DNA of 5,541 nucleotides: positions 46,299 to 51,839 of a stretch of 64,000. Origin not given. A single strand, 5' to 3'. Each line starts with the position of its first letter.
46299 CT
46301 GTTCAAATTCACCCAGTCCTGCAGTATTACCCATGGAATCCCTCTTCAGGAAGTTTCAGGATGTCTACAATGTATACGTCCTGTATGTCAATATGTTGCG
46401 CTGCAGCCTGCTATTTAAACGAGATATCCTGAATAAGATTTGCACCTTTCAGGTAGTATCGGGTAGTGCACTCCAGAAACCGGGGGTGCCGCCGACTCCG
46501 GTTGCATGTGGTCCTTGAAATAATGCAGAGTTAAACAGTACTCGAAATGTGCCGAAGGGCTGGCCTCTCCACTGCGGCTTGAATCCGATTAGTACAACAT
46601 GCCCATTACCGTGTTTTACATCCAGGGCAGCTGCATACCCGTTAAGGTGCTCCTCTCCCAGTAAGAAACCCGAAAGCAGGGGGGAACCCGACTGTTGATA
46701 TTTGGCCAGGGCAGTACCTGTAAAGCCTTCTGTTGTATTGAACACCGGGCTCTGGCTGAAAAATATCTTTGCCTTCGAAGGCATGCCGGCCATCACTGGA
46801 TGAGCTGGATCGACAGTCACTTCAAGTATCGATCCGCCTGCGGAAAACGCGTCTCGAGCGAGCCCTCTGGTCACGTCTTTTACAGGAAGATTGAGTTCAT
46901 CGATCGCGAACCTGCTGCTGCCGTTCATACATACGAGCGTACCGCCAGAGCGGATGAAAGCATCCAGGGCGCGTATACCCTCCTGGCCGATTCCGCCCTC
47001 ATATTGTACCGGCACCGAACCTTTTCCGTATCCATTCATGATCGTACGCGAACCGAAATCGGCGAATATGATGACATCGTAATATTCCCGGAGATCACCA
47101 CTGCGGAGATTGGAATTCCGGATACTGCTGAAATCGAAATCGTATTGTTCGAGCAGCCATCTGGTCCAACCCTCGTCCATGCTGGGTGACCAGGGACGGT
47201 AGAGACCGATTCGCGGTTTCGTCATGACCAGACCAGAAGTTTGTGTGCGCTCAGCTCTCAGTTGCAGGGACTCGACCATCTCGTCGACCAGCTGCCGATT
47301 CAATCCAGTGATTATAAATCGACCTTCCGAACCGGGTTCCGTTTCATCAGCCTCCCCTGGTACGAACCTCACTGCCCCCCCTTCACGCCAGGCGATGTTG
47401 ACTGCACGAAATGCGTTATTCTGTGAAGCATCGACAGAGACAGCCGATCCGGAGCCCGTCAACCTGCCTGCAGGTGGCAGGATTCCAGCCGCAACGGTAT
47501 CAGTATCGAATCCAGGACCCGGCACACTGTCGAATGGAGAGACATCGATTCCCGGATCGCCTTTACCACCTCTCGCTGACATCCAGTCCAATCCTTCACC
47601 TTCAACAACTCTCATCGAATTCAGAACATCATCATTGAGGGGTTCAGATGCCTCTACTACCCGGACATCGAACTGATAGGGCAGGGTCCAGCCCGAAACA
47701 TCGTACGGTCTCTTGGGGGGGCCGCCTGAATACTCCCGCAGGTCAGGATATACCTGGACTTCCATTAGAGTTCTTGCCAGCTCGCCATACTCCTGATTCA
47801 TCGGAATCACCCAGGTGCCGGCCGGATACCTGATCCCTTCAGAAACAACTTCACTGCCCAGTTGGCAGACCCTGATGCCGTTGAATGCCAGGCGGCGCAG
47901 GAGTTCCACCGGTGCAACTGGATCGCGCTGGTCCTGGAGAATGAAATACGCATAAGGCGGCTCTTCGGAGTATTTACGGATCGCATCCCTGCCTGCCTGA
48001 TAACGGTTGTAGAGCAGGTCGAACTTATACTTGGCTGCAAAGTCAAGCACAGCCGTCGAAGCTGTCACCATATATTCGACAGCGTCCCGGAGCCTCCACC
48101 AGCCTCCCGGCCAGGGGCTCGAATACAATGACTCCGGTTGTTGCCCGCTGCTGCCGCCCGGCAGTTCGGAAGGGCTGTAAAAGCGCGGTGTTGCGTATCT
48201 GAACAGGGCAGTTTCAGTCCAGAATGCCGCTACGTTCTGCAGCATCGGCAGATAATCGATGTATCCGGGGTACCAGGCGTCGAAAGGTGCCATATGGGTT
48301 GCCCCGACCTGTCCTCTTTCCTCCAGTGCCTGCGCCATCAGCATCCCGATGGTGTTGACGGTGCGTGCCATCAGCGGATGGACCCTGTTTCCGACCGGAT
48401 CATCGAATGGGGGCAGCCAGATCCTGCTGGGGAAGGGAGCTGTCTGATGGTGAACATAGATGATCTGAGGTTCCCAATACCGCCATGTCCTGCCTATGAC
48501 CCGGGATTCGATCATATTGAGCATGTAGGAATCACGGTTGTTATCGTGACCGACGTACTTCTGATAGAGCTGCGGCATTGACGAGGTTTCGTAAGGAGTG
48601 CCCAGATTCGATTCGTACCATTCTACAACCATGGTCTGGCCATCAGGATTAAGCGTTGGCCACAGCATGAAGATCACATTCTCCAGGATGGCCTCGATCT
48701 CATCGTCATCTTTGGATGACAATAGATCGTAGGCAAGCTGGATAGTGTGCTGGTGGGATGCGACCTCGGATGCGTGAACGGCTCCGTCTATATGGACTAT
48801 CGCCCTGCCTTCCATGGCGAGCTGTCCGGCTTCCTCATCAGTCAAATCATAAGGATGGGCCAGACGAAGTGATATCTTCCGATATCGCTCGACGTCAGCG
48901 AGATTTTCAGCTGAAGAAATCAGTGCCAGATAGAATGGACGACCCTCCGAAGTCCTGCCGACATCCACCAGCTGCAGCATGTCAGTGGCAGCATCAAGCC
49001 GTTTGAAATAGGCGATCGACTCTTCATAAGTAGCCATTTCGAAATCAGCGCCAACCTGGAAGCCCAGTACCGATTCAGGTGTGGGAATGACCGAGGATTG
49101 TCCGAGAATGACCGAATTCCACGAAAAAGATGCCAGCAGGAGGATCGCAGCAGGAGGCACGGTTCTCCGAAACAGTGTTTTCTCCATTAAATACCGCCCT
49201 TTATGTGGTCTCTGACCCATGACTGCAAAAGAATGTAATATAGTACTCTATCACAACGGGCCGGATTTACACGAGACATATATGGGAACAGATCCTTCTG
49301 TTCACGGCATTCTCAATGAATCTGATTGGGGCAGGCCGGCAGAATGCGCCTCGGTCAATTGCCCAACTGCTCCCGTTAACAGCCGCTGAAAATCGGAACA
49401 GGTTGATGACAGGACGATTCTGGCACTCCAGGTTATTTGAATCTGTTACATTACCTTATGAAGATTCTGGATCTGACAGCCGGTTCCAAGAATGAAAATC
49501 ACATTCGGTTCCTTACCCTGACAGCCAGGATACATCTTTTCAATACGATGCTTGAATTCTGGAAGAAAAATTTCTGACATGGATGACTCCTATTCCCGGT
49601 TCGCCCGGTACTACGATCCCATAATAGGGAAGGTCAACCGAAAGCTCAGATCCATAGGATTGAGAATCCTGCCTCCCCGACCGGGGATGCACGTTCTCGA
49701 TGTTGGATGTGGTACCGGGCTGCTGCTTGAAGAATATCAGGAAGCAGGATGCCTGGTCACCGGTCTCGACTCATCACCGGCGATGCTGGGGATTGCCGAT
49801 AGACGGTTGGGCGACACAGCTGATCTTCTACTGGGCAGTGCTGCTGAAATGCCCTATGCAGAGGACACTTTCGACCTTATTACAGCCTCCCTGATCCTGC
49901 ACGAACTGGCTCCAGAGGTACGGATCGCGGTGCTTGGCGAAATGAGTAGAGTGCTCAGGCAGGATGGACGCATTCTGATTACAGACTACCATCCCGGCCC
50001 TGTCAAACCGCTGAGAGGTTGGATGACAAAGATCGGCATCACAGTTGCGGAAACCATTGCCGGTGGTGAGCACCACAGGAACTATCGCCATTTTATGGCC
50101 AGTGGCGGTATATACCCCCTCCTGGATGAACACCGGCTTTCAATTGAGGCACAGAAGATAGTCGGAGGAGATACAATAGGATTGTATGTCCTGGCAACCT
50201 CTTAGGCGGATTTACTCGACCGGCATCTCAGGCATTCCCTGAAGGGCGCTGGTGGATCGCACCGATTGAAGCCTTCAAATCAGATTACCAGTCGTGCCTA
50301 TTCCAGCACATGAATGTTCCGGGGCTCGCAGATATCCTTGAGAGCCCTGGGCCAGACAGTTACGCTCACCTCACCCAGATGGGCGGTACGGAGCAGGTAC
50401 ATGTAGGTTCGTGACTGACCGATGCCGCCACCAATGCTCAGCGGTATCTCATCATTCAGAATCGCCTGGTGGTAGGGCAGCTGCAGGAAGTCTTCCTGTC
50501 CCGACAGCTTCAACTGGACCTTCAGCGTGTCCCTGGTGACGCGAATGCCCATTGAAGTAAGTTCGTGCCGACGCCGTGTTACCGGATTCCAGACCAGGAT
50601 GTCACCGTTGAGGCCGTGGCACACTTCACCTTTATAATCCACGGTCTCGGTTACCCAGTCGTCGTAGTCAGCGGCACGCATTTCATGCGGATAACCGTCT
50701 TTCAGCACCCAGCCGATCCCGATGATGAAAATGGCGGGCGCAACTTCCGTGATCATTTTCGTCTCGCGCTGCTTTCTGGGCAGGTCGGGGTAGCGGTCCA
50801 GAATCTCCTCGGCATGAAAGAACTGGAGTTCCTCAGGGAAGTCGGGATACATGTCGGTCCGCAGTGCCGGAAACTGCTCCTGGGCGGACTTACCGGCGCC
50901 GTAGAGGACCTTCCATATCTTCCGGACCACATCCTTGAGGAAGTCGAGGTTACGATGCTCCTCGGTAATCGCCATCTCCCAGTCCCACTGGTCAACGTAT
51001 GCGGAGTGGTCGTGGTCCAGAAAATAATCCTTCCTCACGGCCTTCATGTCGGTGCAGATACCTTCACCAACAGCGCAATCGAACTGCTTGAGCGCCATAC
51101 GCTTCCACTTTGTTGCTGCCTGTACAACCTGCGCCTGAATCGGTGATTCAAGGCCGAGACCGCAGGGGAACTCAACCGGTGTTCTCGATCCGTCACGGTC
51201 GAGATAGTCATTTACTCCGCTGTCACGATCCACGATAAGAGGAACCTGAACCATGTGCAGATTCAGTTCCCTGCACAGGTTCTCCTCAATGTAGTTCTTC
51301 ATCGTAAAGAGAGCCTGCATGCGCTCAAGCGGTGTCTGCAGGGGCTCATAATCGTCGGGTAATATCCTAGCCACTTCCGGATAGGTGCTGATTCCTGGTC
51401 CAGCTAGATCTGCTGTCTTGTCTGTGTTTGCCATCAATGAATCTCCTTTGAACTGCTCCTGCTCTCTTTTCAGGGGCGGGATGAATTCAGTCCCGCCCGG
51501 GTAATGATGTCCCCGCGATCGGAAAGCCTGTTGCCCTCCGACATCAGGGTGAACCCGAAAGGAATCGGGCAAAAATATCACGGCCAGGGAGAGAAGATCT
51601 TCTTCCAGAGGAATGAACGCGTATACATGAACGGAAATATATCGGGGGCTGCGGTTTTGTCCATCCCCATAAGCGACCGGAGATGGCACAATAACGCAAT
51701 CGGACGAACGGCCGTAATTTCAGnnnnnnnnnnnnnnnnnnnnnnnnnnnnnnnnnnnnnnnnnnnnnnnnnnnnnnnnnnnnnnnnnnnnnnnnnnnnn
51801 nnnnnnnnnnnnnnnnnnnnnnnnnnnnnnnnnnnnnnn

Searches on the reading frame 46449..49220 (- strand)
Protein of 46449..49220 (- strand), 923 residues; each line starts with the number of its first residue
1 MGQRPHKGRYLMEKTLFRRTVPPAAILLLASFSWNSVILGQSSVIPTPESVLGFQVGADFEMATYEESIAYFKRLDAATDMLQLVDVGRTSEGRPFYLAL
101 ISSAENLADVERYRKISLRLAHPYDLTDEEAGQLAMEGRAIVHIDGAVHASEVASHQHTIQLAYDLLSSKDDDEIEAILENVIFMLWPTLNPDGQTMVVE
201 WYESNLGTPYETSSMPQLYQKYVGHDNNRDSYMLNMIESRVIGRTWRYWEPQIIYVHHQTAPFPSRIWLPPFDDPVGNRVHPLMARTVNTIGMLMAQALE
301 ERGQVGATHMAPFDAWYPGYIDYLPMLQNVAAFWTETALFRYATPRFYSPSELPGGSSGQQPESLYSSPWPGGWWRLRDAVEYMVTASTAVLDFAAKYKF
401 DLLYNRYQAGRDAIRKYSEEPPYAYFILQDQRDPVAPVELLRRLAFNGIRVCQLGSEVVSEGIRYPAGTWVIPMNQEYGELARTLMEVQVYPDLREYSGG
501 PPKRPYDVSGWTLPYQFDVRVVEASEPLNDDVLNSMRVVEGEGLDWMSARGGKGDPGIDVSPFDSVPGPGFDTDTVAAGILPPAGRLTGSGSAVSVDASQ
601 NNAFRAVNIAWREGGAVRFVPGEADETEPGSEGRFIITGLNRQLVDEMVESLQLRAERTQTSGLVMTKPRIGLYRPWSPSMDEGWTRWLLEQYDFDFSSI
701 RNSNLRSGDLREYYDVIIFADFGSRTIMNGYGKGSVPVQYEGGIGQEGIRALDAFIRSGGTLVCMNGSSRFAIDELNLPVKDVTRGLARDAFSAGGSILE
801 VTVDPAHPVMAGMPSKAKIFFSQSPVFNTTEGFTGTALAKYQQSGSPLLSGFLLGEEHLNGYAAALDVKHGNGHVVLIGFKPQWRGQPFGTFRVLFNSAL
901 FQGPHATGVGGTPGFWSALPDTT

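Call 22: search_protein_families(library=pfam, proteins=[window:46449-49220:-], max_evalue=0.00001)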
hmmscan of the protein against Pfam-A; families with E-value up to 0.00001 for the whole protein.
window:46449-49220:- (923 aa): 1 family
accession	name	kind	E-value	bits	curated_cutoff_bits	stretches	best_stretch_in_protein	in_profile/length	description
PF00246.29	Peptidase_M14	-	3.3e-17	63.4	21.6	1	74-202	7-114/286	Zinc carboxypeptidase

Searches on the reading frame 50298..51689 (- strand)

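Call 22: search_protein_families(library=pfam, proteins=[window:50298-51689:-], max_evalue=0.00001)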
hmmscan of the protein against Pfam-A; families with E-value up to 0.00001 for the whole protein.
window:50298-51689:- (463 aa): 1 family
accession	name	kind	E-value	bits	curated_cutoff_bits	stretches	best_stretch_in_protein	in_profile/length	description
PF03590.20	AsnA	-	3.9e-77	259.5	27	1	125-371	2-226/228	Aspartate-ammonia ligase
